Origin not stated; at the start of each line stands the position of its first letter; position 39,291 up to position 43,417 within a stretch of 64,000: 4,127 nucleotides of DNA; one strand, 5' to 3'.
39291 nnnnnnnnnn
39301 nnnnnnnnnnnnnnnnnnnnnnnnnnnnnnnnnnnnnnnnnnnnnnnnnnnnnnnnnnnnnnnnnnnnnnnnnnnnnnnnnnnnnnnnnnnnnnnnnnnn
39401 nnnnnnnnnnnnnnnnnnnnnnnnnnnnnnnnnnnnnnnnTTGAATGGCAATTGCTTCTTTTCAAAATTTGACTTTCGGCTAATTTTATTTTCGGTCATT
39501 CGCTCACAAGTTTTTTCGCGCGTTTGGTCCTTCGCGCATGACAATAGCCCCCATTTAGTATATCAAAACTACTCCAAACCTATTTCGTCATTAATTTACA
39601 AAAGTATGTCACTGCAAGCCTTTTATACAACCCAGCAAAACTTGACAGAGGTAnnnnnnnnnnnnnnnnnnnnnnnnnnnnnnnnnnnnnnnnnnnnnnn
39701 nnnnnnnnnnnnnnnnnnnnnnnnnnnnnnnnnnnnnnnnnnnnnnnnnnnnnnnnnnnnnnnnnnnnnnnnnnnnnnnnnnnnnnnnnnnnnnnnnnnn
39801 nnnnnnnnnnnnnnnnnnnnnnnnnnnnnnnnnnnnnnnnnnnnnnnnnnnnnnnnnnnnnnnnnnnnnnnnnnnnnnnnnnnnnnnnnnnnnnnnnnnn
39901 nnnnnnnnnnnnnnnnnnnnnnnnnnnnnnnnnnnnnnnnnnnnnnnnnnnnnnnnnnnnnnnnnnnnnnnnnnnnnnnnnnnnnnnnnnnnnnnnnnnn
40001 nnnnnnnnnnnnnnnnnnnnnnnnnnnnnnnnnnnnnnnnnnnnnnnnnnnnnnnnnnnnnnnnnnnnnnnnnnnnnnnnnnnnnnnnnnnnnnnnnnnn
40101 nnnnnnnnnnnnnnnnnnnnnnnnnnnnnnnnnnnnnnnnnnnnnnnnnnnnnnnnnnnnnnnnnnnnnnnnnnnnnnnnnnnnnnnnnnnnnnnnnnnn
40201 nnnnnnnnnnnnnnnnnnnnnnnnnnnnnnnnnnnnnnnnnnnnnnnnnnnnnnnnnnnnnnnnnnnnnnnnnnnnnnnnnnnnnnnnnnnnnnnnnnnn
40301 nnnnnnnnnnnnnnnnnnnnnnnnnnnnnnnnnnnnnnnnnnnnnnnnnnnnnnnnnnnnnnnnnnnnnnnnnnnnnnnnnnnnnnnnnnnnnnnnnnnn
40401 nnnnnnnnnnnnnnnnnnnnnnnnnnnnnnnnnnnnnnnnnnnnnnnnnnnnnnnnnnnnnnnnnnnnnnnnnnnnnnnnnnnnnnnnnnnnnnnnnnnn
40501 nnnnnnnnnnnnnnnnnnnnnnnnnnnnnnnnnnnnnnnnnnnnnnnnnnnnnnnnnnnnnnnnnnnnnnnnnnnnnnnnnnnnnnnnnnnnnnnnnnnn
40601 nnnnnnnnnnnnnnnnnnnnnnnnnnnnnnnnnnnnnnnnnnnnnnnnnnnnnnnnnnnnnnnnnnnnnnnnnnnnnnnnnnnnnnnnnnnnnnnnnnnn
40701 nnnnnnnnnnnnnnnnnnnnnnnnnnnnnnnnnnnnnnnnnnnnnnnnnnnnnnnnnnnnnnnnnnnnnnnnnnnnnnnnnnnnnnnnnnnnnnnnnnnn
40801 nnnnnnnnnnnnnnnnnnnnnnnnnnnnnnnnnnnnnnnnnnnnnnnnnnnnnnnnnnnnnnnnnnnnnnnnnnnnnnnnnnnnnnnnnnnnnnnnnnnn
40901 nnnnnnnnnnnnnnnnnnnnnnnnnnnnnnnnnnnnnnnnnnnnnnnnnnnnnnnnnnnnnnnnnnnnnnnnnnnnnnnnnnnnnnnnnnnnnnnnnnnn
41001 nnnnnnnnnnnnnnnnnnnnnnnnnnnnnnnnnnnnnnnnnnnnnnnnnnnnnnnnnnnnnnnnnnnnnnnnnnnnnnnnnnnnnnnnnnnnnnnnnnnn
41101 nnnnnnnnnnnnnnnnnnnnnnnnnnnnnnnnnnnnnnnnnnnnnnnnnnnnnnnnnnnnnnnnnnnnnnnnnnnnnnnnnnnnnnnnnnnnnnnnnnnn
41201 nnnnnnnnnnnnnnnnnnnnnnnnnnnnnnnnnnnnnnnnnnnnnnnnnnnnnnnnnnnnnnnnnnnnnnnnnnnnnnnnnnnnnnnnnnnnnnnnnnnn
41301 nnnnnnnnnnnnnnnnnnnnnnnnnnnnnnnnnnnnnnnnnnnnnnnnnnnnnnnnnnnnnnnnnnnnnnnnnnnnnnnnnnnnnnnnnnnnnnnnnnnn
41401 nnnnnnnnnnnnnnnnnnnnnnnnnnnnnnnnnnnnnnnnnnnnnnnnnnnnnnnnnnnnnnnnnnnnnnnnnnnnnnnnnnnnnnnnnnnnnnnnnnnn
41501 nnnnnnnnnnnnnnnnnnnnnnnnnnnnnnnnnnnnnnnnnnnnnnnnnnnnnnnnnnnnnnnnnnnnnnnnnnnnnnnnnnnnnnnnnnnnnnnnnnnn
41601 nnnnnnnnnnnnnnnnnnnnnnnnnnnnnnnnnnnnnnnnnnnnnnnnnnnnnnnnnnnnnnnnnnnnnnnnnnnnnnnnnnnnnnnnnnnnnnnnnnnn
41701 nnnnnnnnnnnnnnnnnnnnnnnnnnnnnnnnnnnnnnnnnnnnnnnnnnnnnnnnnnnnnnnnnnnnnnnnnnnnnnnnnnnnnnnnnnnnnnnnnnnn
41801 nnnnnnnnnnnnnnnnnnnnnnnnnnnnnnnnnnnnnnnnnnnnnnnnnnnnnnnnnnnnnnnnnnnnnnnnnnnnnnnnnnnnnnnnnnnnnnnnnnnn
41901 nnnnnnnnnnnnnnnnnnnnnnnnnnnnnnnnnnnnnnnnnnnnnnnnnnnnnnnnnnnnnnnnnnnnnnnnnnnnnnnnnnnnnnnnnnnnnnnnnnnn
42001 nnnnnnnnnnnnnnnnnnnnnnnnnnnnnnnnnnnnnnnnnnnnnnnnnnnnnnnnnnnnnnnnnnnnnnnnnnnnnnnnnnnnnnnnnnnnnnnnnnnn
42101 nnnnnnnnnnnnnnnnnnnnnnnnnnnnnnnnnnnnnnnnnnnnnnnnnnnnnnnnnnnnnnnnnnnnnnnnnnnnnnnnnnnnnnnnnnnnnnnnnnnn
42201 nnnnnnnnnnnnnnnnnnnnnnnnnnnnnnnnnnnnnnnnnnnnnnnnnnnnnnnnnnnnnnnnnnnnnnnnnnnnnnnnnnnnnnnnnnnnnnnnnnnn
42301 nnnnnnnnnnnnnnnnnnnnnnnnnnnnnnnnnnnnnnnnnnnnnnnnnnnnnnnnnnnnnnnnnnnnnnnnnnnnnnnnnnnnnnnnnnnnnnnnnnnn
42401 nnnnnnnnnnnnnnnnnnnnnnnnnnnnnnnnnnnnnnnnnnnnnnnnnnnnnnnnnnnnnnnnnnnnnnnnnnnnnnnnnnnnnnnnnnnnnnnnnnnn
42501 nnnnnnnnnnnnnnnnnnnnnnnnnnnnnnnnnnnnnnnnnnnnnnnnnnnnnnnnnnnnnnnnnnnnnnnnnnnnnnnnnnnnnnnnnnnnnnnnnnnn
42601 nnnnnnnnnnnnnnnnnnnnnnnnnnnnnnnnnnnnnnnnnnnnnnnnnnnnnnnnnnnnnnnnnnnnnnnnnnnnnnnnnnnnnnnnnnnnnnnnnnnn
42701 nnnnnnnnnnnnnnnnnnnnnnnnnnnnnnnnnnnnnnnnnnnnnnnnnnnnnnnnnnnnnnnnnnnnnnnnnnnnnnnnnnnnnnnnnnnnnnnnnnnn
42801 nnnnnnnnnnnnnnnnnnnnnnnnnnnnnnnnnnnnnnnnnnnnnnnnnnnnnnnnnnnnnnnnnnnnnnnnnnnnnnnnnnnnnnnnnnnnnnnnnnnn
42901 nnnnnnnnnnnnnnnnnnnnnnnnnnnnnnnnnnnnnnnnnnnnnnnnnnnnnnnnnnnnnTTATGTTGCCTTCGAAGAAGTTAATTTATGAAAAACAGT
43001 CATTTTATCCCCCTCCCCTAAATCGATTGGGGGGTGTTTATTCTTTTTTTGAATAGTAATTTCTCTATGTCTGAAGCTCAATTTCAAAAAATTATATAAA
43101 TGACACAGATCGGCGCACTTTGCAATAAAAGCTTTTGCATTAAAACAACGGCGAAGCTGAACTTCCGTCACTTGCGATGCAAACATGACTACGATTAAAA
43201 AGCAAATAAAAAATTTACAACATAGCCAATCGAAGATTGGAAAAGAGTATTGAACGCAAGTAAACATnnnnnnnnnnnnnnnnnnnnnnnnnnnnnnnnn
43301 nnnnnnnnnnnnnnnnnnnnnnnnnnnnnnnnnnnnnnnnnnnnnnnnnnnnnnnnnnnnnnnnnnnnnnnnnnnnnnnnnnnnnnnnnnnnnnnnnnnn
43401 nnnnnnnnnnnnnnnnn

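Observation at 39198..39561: Filled versus empty site among paralogous repeat copies dates a MITE insertion.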

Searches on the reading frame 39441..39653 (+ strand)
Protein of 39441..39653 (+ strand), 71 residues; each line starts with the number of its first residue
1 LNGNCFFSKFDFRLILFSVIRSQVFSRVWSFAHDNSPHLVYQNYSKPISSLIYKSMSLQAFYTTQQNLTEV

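Call 27: find_homologous_proteins(query=window:39441-39653:+, max_evalue=10)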
Query seq(71 aa): no candidate shares three 5-residue words with the query. No homologue found.
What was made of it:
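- Tried and rejected: It found no candidates (call 27).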

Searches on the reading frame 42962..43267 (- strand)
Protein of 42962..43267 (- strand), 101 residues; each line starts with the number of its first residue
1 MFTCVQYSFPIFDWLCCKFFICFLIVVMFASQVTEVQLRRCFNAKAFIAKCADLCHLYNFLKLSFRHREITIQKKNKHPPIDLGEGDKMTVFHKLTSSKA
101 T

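Call 37: find_encoding_contigs(protein=window:42962-43267:-, flank=10000, max_places=10)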
Protein window:42962-43267:- (101 aa): no gene with exactly this product is on record in the collection.
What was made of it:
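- Tried and rejected: (9) The lookup of the ORF at 42962-43267 found nothing on record (call 37).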
